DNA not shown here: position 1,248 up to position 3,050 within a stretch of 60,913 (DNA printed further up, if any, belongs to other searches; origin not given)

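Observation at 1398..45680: Four paralogues (five domain copies) of an uncharacterised exported protein family scattered through the island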

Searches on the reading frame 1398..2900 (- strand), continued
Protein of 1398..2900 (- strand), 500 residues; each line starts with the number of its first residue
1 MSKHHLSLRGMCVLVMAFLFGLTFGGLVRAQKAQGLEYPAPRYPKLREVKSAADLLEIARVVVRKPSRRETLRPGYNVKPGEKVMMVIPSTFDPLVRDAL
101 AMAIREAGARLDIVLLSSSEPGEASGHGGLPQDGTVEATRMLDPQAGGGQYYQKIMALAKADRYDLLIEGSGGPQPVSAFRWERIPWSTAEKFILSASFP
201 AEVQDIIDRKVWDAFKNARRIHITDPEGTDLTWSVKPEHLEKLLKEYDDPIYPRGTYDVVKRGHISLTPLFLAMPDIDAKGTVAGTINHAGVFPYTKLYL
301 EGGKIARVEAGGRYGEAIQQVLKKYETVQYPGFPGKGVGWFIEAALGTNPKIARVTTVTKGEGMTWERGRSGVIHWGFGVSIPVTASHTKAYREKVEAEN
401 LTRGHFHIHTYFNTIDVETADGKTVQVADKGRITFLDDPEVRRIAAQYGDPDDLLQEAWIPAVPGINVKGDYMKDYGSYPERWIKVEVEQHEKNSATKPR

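Call 58: find_encoding_contigs(protein=P0089, flank=8000, max_places=1)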
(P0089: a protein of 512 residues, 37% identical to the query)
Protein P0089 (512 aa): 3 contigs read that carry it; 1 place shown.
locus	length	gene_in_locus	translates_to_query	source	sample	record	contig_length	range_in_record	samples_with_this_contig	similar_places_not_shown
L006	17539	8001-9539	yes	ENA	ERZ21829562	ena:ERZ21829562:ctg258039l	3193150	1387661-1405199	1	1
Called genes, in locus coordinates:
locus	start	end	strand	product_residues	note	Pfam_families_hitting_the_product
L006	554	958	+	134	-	PF01548:DEDD_Tnp_IS110 (weak)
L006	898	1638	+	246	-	PF02371:Transposase_20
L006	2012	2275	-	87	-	-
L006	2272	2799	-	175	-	PF00296:Bac_luciferase (weak)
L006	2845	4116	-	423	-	PF13546:DDE_5, PF01609:DDE_Tnp_1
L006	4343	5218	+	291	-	PF00941:FAD_binding_5, PF03450:CO_deh_flav_C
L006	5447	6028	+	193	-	-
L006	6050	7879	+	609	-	PF07969:Amidohydro_3, PF01979:Amidohydro_1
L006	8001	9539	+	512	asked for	-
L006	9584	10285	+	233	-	-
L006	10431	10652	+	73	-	-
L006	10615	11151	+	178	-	PF01977:UbiD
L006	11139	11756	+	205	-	PF20696:UbiD_C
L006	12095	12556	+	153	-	PF13358:DDE_3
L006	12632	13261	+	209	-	-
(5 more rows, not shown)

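Call 59: find_encoding_contigs(protein=P0045, flank=8000, max_places=1)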
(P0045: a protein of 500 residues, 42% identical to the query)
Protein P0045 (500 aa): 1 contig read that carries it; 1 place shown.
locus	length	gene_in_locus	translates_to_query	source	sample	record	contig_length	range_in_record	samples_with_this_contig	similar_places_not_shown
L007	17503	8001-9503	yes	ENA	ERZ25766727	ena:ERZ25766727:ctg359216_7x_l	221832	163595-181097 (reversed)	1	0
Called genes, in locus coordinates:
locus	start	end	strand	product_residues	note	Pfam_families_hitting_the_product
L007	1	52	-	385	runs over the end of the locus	PF13011:LZ_Tnp_IS481, PF13384:HTH_23, PF13518:HTH_28, PF13551:HTH_29, PF13565:HTH_32, PF00665:rve, PF13683:rve_3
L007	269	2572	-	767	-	PF06452:CBM9_1 (weak), PF19313:DUF5916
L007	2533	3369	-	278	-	PF04909:Amidohydro_2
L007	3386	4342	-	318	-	PF00296:Bac_luciferase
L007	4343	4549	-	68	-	-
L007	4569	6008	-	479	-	PF20695:UbiD_N (weak), PF01977:UbiD, PF20696:UbiD_C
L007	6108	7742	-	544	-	PF20695:UbiD_N, PF01977:UbiD, PF20696:UbiD_C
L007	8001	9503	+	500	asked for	-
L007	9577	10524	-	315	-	-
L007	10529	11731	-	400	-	PF00108:Thiolase_N, PF02803:Thiolase_C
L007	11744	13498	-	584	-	PF02771:Acyl-CoA_dh_N, PF02770:Acyl-CoA_dh_M, PF00441:Acyl-CoA_dh_1, PF22924:ACOX_C_alpha1, PF08028:Acyl-CoA_dh_2 (weak), PF12806:Acyl-CoA_dh_C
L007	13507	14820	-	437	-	PF06808:DctM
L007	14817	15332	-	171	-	PF04290:DctQ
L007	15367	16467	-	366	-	PF03480:DctP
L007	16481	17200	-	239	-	PF14512:TM1586_NiRdase (faint), PF00881:Nitroreductase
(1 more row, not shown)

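Call 60: find_encoding_contigs(protein=P0062, flank=8000, max_places=1)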
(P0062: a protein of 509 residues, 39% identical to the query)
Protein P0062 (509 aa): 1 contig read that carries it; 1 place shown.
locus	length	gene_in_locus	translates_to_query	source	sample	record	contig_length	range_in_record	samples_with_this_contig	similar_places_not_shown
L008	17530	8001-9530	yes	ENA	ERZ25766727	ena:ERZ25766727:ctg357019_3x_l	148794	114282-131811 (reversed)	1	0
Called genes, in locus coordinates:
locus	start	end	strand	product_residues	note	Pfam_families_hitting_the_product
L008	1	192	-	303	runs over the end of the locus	PF01882:DUF58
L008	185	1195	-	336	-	PF00493:MCM (weak), PF20030:bpMoxR (weak), PF00004:AAA (faint), PF07726:AAA_3, PF07728:AAA_5, PF17863:AAA_lid_2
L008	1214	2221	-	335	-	PF05762:VWA_CoxE, PF00092:VWA, PF13519:VWA_2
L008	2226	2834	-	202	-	-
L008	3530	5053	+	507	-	-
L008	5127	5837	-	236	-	-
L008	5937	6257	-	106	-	-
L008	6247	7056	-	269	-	PF01436:NHL (faint)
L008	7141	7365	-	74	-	-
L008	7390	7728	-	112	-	PF13620:CarboxypepD_reg, PF13715:CarbopepD_reg_2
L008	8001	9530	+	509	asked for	-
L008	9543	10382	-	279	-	PF09098:Dehyd-heme_bind (faint)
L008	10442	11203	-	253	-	-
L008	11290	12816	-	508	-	PF00732:GMC_oxred_N, PF00890:FAD_binding_2 (faint), PF05199:GMC_oxred_C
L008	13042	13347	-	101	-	PF05199:GMC_oxred_C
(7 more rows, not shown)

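Call 64: find_related_loci(query=A2, collection=genome_contigs, flank=6000)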
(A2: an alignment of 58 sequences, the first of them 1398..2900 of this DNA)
Query A2 (500 aa) in genome_contigs; peptide patterns used: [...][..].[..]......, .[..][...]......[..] (x = any residue, [..] = any of these).
582 stretches matched a pattern; 381 encode a relative of the query (tblastn E <= 1e-3); the best 80 are kept; 79 distinct loci.
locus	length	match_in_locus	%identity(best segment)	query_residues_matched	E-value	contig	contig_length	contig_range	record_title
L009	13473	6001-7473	61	1-494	0e+0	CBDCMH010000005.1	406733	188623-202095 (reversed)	MAG: Acidobacteriota bacterium isolate 99e78491-333d-4f3c-847c-d3cb7a8c2079 genome assembly, contig: contig_5, whole gen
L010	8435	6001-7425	49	4-491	2e-148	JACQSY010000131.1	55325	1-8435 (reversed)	MAG: Acidobacteria bacterium isolate NC_groundwater_1397_Ag_S-0.65um_54_40 S_p65_S5_coassembly_k141_4653099, whole genom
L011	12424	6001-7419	49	4-491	3e-147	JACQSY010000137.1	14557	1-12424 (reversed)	MAG: Acidobacteria bacterium isolate NC_groundwater_1397_Ag_S-0.65um_54_40 S_p65_S5_coassembly_k141_4850059, whole genom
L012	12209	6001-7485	48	6-491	7e-147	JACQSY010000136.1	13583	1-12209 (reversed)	MAG: Acidobacteria bacterium isolate NC_groundwater_1397_Ag_S-0.65um_54_40 S_p65_S5_coassembly_k141_4753404, whole genom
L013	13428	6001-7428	47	3-491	2e-144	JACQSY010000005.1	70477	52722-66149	MAG: Acidobacteria bacterium isolate NC_groundwater_1397_Ag_S-0.65um_54_40 S_p65_S5_coassembly_k141_231096, whole genome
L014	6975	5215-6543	47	37-491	1e-135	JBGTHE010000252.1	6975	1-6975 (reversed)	MAG: Lysobacterales bacterium isolate JTS-RE231 k141_8524500, whole genome shotgun sequence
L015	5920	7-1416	46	13-490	4e-130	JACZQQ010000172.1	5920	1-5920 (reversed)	MAG: Acidobacteria bacterium isolate B4D1T1 B4D1T1_NODE5079, whole genome shotgun sequence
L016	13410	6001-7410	45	13-493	1e-129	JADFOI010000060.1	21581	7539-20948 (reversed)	MAG: Acidobacteria bacterium isolate B68T1B8 B68T1B8_NODE3982, whole genome shotgun sequence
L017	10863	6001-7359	47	32-480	6e-127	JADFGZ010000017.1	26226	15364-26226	MAG: Acidobacteria bacterium isolate B32T1B5 B32T1B5_NODE1432, whole genome shotgun sequence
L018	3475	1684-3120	45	7-487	3e-129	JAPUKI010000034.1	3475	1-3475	MAG: Acidobacteria bacterium isolate KW1-S15_197 KW1-S15_197_cg34, whole genome shotgun sequence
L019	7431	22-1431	44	7-490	2e-124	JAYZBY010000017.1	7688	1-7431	MAG: Acidobacteriota bacterium isolate XB_MAG1217 DB_MAG1217_0017, whole genome shotgun sequence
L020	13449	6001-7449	44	1-480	2e-124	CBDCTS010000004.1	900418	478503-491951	MAG: Terriglobia bacterium isolate 6dc17036-7920-4a95-afe7-226df0c4525f genome assembly, contig: contig_4, whole genome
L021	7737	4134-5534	43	13-490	4e-124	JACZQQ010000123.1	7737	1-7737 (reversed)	MAG: Acidobacteria bacterium isolate B4D1T1 B4D1T1_NODE3154, whole genome shotgun sequence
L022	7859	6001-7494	43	4-499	4e-123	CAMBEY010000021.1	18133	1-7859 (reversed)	MAG: Candidatus Sulfopaludibacter sp. SbA3 isolate TH-08apr19-221 genome assembly, contig: TH-08apr19-C8079, whole genom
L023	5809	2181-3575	42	1-490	2e-121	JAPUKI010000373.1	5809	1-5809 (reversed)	MAG: Acidobacteria bacterium isolate KW1-S15_197 KW1-S15_197_cg373, whole genome shotgun sequence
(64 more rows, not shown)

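Call 68: search_protein_families(library=pfam, alignment_id=A4, max_evalue=0.00001)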
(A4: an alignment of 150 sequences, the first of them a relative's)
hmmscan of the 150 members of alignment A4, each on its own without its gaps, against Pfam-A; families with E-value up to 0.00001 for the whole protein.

A. member 1, L010:7613-8266:- (217 aa): 0 families

B. families by the number of members that match (of 150 scanned): 151 families (the first 25 are shown)
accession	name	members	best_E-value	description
PF01522.26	Polysacc_deac_1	10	1.7e-14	Polysaccharide deacetylase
PF00330.25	Aconitase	6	9.3e-162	Aconitase family (aconitate hydratase)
PF13649.12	Methyltransf_25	4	1.3e-19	Methyltransferase domain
PF13561.12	adh_short_C2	3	7.1e-72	Enoyl-(Acyl carrier protein) reductase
PF00106.31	adh_short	3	2.4e-64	short chain dehydrogenase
PF00474.23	SSF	3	5.4e-60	Sodium:solute symporter family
PF01370.27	Epimerase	3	3e-40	NAD dependent epimerase/dehydratase family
PF00561.26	Abhydrolase_1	3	6.2e-23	alpha/beta hydrolase fold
PF12697.13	Abhydrolase_6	3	1.2e-17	Alpha/beta hydrolase family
PF08242.18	Methyltransf_12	3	6.5e-16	Methyltransferase domain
PF08659.16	KR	3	6.6e-15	KR domain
PF01073.25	3Beta_HSD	3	1.2e-14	3-beta hydroxysteroid dehydrogenase/isomerase family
PF07238.19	PilZ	3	9.3e-12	PilZ domain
PF00478.31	IMPDH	2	9.3e-162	IMP dehydrogenase / GMP reductase domain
PF01209.24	Ubie_methyltran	2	5.4e-56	ubiE/COQ5 methyltransferase family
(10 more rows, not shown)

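Call 72: find_encoding_contigs(protein=P0332, flank=8000, max_places=2)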
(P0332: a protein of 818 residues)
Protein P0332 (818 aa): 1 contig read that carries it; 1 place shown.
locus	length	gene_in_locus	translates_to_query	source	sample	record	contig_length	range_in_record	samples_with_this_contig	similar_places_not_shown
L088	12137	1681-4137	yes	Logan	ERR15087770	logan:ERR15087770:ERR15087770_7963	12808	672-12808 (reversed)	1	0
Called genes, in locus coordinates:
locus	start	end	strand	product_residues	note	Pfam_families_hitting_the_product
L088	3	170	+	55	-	?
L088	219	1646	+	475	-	-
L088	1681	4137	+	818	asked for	PF26233:NicX (weak)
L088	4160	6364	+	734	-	PF06452:CBM9_1 (weak), PF19313:DUF5916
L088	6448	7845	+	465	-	PF26233:NicX (faint)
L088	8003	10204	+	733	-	PF02359:CDC48_N, PF06068:TIP49 (faint), PF13191:AAA_16 (faint), PF00004:AAA, PF05496:RuvB_N (weak), PF17862:AAA_lid_3, PF00004:AAA, PF17862:AAA_lid_3, +17 more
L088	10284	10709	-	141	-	PF03572:Peptidase_S41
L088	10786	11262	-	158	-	-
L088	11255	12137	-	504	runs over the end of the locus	PF00474:SSF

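Call 73: find_encoding_contigs(protein=P0387, flank=8000, max_places=2)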
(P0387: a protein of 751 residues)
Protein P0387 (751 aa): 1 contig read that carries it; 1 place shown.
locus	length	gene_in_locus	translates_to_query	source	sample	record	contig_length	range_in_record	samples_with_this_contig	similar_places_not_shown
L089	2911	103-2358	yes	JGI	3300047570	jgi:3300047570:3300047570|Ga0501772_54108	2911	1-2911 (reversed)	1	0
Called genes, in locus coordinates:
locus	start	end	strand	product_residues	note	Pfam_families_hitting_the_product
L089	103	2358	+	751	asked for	PF26233:NicX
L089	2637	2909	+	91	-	?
